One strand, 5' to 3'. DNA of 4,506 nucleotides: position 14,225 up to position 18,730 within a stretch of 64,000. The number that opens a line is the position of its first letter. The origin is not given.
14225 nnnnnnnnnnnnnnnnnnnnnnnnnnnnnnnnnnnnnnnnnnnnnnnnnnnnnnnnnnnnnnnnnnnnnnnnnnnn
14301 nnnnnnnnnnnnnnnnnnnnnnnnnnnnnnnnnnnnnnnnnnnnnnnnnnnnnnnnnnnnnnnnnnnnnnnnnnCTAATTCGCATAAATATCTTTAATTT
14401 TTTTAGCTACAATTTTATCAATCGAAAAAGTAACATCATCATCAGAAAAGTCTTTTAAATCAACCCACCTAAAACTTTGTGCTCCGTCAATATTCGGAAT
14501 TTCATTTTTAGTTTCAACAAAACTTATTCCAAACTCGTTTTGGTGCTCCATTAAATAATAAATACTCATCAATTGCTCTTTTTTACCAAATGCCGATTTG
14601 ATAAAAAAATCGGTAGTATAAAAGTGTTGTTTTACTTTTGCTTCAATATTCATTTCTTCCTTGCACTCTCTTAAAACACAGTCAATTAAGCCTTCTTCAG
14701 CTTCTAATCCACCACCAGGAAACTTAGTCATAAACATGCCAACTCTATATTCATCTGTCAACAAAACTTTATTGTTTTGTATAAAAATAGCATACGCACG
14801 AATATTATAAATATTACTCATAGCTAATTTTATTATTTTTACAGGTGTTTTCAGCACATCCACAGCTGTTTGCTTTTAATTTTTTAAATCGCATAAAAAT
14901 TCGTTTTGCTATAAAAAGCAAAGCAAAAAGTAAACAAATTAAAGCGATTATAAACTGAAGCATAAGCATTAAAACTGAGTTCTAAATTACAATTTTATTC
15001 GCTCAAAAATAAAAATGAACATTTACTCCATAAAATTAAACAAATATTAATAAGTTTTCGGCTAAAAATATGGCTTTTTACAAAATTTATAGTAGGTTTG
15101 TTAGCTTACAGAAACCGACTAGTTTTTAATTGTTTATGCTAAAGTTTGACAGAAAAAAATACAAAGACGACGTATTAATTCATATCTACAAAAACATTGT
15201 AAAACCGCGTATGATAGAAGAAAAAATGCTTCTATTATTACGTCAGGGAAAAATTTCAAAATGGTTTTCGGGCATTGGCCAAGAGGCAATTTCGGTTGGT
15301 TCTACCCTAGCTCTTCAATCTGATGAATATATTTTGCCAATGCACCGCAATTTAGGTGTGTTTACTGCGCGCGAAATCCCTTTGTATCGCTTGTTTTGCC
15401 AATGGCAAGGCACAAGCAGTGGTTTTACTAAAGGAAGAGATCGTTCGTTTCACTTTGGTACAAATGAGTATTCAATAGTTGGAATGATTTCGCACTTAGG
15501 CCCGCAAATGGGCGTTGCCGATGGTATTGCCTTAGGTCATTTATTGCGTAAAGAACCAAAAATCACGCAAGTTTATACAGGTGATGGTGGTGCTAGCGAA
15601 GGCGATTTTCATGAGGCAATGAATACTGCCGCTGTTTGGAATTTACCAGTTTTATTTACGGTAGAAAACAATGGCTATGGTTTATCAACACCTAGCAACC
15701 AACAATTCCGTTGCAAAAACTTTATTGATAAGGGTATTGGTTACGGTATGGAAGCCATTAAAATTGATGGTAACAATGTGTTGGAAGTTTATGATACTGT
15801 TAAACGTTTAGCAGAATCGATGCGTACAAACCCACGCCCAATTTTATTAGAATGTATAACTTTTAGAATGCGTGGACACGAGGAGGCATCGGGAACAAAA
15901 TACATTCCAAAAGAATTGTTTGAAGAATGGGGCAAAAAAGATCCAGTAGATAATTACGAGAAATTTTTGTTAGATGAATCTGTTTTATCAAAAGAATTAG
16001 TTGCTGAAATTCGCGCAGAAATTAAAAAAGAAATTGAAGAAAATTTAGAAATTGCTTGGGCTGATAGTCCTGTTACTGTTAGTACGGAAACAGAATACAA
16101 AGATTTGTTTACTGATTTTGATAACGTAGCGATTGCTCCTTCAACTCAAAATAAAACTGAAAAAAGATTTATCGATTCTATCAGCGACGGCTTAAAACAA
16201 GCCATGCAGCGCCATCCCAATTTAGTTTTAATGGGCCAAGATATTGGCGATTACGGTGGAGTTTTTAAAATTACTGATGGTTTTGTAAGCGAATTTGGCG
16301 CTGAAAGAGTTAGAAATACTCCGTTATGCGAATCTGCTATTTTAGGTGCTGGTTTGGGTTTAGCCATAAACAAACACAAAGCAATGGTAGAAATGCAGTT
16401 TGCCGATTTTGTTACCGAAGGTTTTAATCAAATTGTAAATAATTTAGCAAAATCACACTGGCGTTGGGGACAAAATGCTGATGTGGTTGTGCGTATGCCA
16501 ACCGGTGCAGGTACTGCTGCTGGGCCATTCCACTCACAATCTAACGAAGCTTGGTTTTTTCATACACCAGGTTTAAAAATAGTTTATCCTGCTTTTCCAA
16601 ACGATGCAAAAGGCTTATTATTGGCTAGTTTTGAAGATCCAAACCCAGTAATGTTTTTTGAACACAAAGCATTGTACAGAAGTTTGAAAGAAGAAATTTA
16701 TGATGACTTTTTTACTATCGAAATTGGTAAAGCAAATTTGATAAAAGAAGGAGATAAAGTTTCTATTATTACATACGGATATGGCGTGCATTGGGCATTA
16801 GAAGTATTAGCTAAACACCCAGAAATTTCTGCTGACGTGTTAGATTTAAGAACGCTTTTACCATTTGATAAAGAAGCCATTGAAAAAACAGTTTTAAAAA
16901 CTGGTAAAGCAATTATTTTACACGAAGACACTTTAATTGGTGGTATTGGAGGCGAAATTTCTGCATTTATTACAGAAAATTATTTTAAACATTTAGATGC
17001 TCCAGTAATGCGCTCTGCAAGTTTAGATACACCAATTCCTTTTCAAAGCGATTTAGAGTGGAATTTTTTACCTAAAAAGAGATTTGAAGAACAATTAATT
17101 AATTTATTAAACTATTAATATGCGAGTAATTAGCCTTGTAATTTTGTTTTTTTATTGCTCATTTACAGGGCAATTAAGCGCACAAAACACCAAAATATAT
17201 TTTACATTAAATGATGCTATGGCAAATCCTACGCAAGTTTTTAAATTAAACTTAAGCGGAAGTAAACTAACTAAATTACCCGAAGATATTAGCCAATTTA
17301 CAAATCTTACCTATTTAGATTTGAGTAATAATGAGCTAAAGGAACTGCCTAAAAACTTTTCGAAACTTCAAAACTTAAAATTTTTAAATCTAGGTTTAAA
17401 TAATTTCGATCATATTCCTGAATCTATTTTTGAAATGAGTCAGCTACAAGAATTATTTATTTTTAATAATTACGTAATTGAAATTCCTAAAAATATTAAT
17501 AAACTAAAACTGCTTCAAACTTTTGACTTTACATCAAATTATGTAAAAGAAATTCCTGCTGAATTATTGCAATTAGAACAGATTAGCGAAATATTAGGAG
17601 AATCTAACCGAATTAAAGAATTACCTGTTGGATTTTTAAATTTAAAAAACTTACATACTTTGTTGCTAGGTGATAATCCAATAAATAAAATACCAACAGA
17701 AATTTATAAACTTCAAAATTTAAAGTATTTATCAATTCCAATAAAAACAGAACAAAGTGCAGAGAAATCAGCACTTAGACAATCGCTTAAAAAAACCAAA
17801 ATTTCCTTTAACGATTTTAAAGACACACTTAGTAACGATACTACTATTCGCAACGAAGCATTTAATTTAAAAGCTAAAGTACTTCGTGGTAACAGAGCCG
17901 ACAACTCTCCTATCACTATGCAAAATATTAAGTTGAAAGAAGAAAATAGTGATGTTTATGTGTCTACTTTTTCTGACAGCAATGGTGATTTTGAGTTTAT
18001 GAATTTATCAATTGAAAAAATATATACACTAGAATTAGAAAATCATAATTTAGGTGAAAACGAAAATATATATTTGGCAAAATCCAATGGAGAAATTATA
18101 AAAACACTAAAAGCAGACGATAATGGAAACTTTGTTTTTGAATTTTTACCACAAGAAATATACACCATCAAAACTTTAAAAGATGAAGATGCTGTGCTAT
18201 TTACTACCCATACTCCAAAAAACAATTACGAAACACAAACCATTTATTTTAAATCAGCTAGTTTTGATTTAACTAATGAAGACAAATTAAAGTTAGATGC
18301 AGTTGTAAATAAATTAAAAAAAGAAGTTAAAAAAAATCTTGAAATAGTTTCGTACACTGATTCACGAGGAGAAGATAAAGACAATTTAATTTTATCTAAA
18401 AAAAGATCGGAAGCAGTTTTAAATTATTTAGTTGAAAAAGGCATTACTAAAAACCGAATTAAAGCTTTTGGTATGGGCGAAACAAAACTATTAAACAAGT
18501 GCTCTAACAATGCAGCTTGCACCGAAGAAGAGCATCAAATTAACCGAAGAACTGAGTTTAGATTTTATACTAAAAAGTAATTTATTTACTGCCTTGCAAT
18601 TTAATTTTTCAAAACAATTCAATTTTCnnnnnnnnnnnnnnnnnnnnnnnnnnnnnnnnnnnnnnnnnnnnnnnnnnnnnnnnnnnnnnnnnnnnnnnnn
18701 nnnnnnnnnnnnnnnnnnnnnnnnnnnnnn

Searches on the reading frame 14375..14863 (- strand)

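Call 94: search_protein_families(library=ncbifam, proteins=[window:14375-14863:-], max_evalue=0.00001)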
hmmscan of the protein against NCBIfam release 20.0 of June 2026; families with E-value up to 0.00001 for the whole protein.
window:14375-14863:- (162 aa): 2 families
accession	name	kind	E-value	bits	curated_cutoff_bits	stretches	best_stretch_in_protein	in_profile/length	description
TIGR00586.1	mutt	equivalog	7.1e-09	35.8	97.9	1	25-154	11-126/129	8-oxo-dGTP diphosphatase MutT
NF008044.0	PRK10776.1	equivalog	3.7e-06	26.8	148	0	45-153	32-124/130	8-oxo-dGTP diphosphatase MutT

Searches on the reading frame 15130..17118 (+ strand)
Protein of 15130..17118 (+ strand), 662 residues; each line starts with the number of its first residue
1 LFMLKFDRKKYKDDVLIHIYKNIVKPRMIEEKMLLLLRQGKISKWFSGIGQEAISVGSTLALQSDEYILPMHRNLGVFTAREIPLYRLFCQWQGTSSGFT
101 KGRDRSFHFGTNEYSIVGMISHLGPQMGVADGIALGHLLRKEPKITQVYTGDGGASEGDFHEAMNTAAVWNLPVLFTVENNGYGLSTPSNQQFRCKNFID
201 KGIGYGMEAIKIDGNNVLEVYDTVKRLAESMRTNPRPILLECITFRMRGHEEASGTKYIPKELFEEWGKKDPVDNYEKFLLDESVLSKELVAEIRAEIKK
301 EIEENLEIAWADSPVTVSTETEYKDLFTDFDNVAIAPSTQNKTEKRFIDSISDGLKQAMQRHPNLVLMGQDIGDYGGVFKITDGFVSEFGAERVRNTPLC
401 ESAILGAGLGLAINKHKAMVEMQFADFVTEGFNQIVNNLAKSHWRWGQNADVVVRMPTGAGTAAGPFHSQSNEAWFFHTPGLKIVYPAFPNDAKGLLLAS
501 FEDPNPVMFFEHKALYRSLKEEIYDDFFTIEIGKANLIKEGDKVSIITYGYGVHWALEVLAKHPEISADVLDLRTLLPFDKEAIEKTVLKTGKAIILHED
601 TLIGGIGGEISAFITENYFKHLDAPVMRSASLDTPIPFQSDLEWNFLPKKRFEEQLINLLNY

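Call 94: search_protein_families(library=ncbifam, proteins=[window:15130-17118:+], max_evalue=0.00001)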
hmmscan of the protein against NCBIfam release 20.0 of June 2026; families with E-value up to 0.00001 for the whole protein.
window:15130-17118:+ (662 aa): 12 families
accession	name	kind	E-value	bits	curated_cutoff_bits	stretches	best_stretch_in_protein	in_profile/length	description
NF006667.0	PRK09212.1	subfamily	8.2e-75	251.7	321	1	350-650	9-312/327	pyruvate dehydrogenase complex E1 component subunit beta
TIGR03181.1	PDH_E1_alph_x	equivalog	1.2e-74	251.3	411.35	1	9-316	19-318/341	pyruvate dehydrogenase (acetyl-transferring) E1 component subunit alpha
NF008854.0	PRK11892.1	equivalog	9.1e-71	238.9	454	1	318-649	115-450/464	pyruvate dehydrogenase complex E1 component subunit beta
TIGR03182.1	PDH_E1_alph_y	equivalog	1.4e-64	218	393.85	1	15-313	3-302/315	pyruvate dehydrogenase (acetyl-transferring) E1 component subunit alpha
NF004559.0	PRK05899.2-5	equivalog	3.6e-28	98.2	488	1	123-617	128-581/627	transketolase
TIGR00204.1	dxs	equivalog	1.8e-16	59.8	465.95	1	399-618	359-573/616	1-deoxy-D-xylulose-5-phosphate synthase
NF004556.0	PRK05899.2-2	equivalog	5.2e-12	44.8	575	1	522-619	500-598/639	transketolase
TIGR00239.1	2oxo_dh_E1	equivalog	1.7e-11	42.8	770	0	177-334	383-541/931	2-oxoglutarate dehydrogenase E1 component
NF008907.0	PRK12270.1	equivalog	1.9e-11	42.5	878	1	390-517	959-1092/1241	multifunctional oxoglutarate decarboxylase/oxoglutarate dehydrogenase thiamine pyrophosphate-binding subunit/dihydrolipoyllysine-residue suc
NF006914.0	PRK09404.1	equivalog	3.4e-11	42.1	764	0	178-331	379-526/919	2-oxoglutarate dehydrogenase E1 component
NF003933.0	PRK05444.2-2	equivalog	1.4e-10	40.4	395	1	205-619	211-562/606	1-deoxy-D-xylulose-5-phosphate synthase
NF008968.0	PRK12315.1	subfamily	6.4e-10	37.9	510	1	336-622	270-545/582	1-deoxy-D-xylulose-5-phosphate synthase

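Call 95: find_homologous_proteins(query=window:15130-17118:+, max_evalue=1e-100)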
Query window:15130-17118:+ (662 aa): 8000 proteins with E <= 1e-100 among 8000 candidates; the best 120 are listed.
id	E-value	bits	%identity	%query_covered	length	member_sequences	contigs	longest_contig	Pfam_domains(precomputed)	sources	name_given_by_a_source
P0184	0.0e+0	1524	100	100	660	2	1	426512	PF00676.26,PF02780.26,PF02779.30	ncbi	ncbi:MAG: thiamine pyrophosphate-dependent enzyme [Bacteroidota bacterium]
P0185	0.0e+0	1208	77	100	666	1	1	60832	PF00676.26,PF02780.26,PF02779.30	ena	-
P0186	0.0e+0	1206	77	99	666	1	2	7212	PF00676.26,PF02780.26,PF02779.30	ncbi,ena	-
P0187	0.0e+0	1203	77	100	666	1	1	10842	PF00676.26,PF02780.26,PF02779.30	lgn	-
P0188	0.0e+0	1203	77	99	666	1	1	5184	PF00676.26,PF02780.26,PF02779.30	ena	-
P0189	0.0e+0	1202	77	99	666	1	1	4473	PF00676.26,PF02780.26,PF02779.30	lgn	-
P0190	0.0e+0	1202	77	99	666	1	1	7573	PF00676.26,PF02780.26,PF02779.30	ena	-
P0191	0.0e+0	1199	76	100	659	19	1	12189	PF00676.26,PF02780.26,PF02779.30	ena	-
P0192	0.0e+0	1193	76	100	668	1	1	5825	PF00676.26,PF02780.26,PF02779.30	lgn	-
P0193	0.0e+0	1190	75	100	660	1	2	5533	PF00676.26,PF02780.26,PF02779.30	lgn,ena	-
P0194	0.0e+0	1189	75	100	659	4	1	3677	PF00676.26,PF02780.26,PF02779.30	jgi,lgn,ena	-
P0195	0.0e+0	1184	75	100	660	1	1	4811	PF00676.26,PF02780.26,PF02779.30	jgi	jgi:2-oxoisovalerate dehydrogenase E1 component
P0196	0.0e+0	1183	75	100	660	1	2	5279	PF00676.26,PF02780.26,PF02779.30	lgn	-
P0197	0.0e+0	1183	75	100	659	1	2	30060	PF02775.27,PF13292.12,PF00676.26,PF02780.26,PF02779.30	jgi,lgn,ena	-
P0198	0.0e+0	1181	75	100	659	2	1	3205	PF02775.27,PF13292.12,PF00676.26,PF02780.26,PF02779.30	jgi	-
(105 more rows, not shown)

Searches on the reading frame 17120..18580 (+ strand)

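Call 94: search_protein_families(library=ncbifam, proteins=[window:17120-18580:+], max_evalue=0.00001)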
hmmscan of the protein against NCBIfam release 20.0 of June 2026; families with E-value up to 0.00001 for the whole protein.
window:17120-18580:+ (486 aa): 20 families
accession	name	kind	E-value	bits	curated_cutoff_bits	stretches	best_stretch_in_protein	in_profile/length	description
NF053607.1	CHU_0125_OmpA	equivalog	8.8e-25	87.3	620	1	260-481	435-635/639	CHU_0125 family OmpA-like outer membrane integrity protein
NF041400.1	XopAE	equivalog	1.8e-22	79.9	600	1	30-164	11-148/478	type III secretion system effector XopAE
NF041381.1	XopAC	subfamily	7.4e-21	74.4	450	2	23-118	99-194/451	XopAC/AvrAC family type III secretion system effector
NF053612.1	anchor_PA1041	equivalog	7.1e-20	71.9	250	1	373-481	131-234/236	PA1041 family peptidoglycan-binding anchor lipoprotein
NF041351.1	XopL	equivalog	1.3e-19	70.3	500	2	35-116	48-129/497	type III secretion system leucine-rich repeat domain-containing effector XopL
NF053611.1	YiaD_Gzip_OmpA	equivalog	3.2e-19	69.4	175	1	373-480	102-204/206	YiaD family glycine zipper/OmpA-like lipoprotein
NF047464.1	FibnectbindLIC11051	equivalog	3.8e-18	65.3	1000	1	38-156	534-653/685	LIC_11051 family fibronectin-binding protein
TIGR03789.1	pdsO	hypoth_equivalog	1.9e-15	57.2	152.2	1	373-463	139-229/243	sortase-associated OmpA-like protein PdsO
NF047726.1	AutTranAdhPGAsTpgA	equivalog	4.4e-14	52.3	350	1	374-466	155-250/268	trimeric autotransporter adhesin/peptidogylcan-associated protein TpgA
NF052230.1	T9SS_PorE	exception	4.9e-14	51.5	600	1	371-456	513-598/648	PorE family type IX secretion system protein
NF045787.1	OmpABordt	equivalog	5.1e-14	52.4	200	1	369-480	82-187/194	outer membrane protein OmpA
TIGR02802.1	Pal_lipo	equivalog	5.5e-13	48.9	125.35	1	374-480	1-102/104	peptidoglycan-associated lipoprotein Pal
NF008071.1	PRK10808.1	equivalog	1.1e-11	44.7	277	1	375-463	233-325/358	porin OmpA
NF007804.1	PRK10510.1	equivalog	2.1e-11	43.6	307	1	375-479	114-213/219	OmpA family lipoprotein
NF033763.1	exchanger_TraB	exception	8.9e-11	40.4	700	1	392-481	411-496/522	outer membrane exchange protein TraB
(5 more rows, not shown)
